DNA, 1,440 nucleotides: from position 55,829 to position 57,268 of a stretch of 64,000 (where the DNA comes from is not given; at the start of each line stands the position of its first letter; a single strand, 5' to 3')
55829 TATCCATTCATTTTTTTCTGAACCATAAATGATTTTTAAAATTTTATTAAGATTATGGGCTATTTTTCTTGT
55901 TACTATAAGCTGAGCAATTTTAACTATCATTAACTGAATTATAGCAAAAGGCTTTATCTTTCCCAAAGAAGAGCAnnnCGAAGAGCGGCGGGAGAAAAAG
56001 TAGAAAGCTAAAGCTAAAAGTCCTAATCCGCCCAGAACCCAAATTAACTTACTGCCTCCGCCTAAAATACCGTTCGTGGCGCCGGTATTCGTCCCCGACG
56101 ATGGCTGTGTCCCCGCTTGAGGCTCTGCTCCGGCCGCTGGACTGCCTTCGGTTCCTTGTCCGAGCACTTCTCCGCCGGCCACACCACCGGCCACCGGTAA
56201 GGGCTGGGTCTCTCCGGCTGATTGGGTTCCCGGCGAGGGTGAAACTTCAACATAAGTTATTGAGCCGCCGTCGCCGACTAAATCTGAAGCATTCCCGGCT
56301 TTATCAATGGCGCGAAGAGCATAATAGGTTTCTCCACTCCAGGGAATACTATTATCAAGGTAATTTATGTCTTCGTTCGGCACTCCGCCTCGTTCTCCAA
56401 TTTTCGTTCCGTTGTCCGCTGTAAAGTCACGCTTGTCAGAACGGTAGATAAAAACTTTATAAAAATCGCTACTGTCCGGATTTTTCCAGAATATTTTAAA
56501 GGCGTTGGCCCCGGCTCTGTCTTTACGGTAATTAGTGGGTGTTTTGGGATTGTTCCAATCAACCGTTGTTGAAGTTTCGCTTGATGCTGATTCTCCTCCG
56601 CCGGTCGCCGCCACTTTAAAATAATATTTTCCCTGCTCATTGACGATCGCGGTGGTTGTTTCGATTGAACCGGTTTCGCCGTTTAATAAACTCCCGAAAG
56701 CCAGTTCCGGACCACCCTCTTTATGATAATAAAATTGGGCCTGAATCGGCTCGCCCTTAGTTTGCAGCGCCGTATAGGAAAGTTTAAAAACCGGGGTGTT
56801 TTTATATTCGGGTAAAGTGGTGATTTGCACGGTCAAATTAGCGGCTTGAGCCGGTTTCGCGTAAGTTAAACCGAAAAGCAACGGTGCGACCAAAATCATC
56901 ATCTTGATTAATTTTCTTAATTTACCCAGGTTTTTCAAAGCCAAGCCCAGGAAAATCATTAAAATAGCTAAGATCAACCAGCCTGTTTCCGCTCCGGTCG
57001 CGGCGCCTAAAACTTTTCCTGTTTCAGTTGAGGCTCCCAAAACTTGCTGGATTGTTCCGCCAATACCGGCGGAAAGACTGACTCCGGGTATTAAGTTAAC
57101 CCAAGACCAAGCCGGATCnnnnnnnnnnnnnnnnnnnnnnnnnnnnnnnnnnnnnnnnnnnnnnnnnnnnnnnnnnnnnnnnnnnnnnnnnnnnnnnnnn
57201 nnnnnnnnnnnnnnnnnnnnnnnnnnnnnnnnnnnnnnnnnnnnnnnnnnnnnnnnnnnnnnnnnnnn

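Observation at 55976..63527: Sortase immediately upstream of a giant multi-domain adhesin that lacks LPXTG but has two sorting-signal-like segments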

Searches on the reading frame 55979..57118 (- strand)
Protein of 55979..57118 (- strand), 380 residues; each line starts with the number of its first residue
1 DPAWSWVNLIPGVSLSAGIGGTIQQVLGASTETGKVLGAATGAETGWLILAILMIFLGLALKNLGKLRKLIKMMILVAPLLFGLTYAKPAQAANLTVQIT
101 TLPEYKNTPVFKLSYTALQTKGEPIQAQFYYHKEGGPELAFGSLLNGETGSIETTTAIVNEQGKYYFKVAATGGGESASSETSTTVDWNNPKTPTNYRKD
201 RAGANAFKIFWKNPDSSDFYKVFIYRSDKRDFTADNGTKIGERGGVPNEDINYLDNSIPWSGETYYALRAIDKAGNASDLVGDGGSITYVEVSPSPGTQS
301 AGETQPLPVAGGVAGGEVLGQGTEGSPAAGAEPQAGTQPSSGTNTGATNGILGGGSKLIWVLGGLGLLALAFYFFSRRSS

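Call 19: find_homologous_proteins(query=window:55979-57118:-, max_evalue=0.00001)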
Query seq(380 aa) (380 aa): 22 proteins with E <= 0.00001 among 8000 candidates.
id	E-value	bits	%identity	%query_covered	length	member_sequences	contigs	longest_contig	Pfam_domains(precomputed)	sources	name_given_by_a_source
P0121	1.3e-66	243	42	83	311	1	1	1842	-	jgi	jgi:hypothetical protein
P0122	6.0e-66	241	42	83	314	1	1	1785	-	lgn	-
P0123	1.3e-65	240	43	82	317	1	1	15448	-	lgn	-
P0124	3.0e-61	226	43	76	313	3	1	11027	-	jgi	jgi:hypothetical protein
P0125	1.9e-51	193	39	74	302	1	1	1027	-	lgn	-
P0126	3.2e-49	186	37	82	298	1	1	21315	-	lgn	-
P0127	6.2e-49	185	37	82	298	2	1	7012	-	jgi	jgi:hypothetical protein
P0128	6.4e-49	185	38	82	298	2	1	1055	-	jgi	jgi:hypothetical protein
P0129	7.9e-49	185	37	82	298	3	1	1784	-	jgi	-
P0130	8.3e-49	185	39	74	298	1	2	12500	-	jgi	-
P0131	3.0e-48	183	37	82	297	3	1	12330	-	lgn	-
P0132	9.1e-47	178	37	82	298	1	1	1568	-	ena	-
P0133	1.6e-46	177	36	82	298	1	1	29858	-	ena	-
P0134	2.8e-46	176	42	73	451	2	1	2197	-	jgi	jgi:hypothetical protein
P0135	2.9e-46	176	40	82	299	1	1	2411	-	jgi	jgi:hypothetical protein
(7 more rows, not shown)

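Call 53: predict_structure(alignment_id=A2)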
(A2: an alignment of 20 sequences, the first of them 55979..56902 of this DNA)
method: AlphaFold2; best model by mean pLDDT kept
length: 308 residues; sequences in the alignment: 20
mean_pLDDT: 75.2   pTM: 0.60
mean pLDDT of the five models: 75.2, 75.0, 73.7, 73.4, 72.3
residues with pLDDT >= 90: 169; 70-90: 31; 50-70: 34; < 50: 74
segments of 3 or more residues with pLDDT < 50: 1-3, 14-17, 220-285
pLDDT, mean of each block of 10 residues (from residue 1): 50 50 92 95 91 96 97 96 95 98 95 96 95 94 96 93 94 97 84 95 95 62 34 32 28 28 28 31 50 74 65
secondary structure, 60 per line:
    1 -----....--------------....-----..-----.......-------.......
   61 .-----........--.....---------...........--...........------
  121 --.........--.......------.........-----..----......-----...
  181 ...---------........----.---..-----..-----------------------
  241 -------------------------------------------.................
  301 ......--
elements in order: H6-9 E24-27 E40-46 E54-61 E67-74 E77-81 E91-101 E104-114 E123-131 E134-140 E147-155 E167-172 E178-183 E193-200 H284-306

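Call 57: fold_search(model_id=the predicted structure, library=pdb)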
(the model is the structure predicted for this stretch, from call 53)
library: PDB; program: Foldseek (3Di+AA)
matches with E <= 10: 1999; with E <= 0.001: 876
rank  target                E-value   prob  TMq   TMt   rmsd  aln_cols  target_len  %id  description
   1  1qg3_A                6.8e-09  1.00  0.24  0.32  10.4       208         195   16  CRYSTAL STRUCTURE OF A TANDEM PAIR OF FIBRONECTIN TYPE III DOMAINS FROM THE CYTOPLASMIC TAIL OF INTEGRIN ALPHA6 BETA4 (released 1999-08-20)
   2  1qg3_B                8.4e-09  1.00  0.23  0.32  10.3       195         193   18  CRYSTAL STRUCTURE OF A TANDEM PAIR OF FIBRONECTIN TYPE III DOMAINS FROM THE CYTOPLASMIC TAIL OF INTEGRIN ALPHA6 BETA4 (released 1999-08-20)
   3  4bqb_D                1.1e-08  1.00  0.25  0.36   8.9       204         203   16  Crystal structure of the FN5 and FN6 domains of NEO1, form 2 (released 2013-06-12)
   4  3p4l                  1.4e-08  1.00  0.27  0.36   8.9       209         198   14  Crystal structure of a hemojuvelin-binding fragment of neogenin (released 2010-11-17)
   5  4bq9_A                1.8e-08  1.00  0.25  0.35   9.6       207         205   15  Crystal structure of the FN5 and FN6 domains of NEO1, form 1 (released 2013-06-12)
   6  5e53_A                6.4e-08  1.00  0.38  0.40   6.2       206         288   12  Crystal structure of chicken CNTN1 FN1-FN3 domains (released 2016-08-31)
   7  7mro                  1.0e-07  1.00  0.37  0.38   6.8       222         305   13  Zebrafish CNTN4 FN1-FN3 domains (released 2022-01-05)
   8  5c14_A                2.7e-07  1.00  0.24  0.34  17.0       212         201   12  Crystal structure of PECAM-1 D1D2 domain (released 2016-01-06)
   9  8k35_A                4.0e-07  1.00  0.25  0.12  10.3       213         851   15  Structure of the bacteriophage lambda tail tip complex (released 2023-11-15)
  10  5e55_B                5.8e-07  1.00  0.35  0.35   7.4       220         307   14  Crystal structure of mouse CNTN6 FN1-FN3 domains (released 2016-08-31)
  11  8r40_A                6.4e-07  1.00  0.27  0.33  14.6       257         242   13  Crystal structure of diabody CR57 in complex with rabies virus protein G domain III (released 2024-11-06)
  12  8iyk_F                7.5e-07  1.00  0.25  0.12  10.7       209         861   14  Tail tip conformation 1 of phage lambda tail (released 2023-10-18)
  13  5gni_A                8.4e-07  1.00  0.23  0.34  11.6       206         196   13  The crystal structure of PECAM-1 IgL1-2 trans-homophilic dimer (released 2016-12-21)
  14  9bc2_A                1.2e-06  1.00  0.26  0.15  11.8       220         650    8  Transglutaminase 2 - Open State (released 2024-07-03)
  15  8tr9                  2.1e-06  1.00  0.25  0.13  12.4       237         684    9  Cryo-EM structure of transglutaminase 2 bound to GDP (released 2024-07-31)
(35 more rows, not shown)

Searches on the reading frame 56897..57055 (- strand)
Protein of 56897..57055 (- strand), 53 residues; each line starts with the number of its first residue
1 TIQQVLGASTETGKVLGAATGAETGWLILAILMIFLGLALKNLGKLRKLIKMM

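Call 72: find_related_loci(query=A3, collection=metagenome_contigs, flank=9000)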
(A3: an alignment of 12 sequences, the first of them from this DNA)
Query A3 (53 aa) in metagenome_contigs; peptide patterns used: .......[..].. (x = any residue, [..] = any of these).
244 stretches matched a pattern; 31 encode a relative of the query (tblastn E <= 1e-3); 31 distinct loci.
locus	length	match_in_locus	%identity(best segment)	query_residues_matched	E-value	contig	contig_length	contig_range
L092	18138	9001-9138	63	5-50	1e-14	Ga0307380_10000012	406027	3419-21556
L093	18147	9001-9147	53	5-53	7e-12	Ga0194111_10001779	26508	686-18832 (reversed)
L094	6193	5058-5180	60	5-47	2e-11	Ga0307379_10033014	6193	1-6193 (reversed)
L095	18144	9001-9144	52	1-48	5e-11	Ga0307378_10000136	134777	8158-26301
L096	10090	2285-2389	62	5-41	6e-11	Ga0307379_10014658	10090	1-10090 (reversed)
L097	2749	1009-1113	62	5-41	6e-11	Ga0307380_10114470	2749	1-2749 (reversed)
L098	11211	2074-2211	54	5-49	9e-11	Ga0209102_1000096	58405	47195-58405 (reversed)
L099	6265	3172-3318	51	5-53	3e-10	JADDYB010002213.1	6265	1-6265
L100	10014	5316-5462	55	5-53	3e-10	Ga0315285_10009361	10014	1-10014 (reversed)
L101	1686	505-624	64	4-45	4e-10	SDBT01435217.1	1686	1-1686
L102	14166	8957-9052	61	5-40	4e-9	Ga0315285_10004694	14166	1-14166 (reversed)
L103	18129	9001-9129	64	5-49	5e-9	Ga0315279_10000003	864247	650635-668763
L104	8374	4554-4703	64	1-49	7e-9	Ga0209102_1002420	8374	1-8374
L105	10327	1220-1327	64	5-40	8e-9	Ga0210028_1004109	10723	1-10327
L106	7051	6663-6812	64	1-49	8e-9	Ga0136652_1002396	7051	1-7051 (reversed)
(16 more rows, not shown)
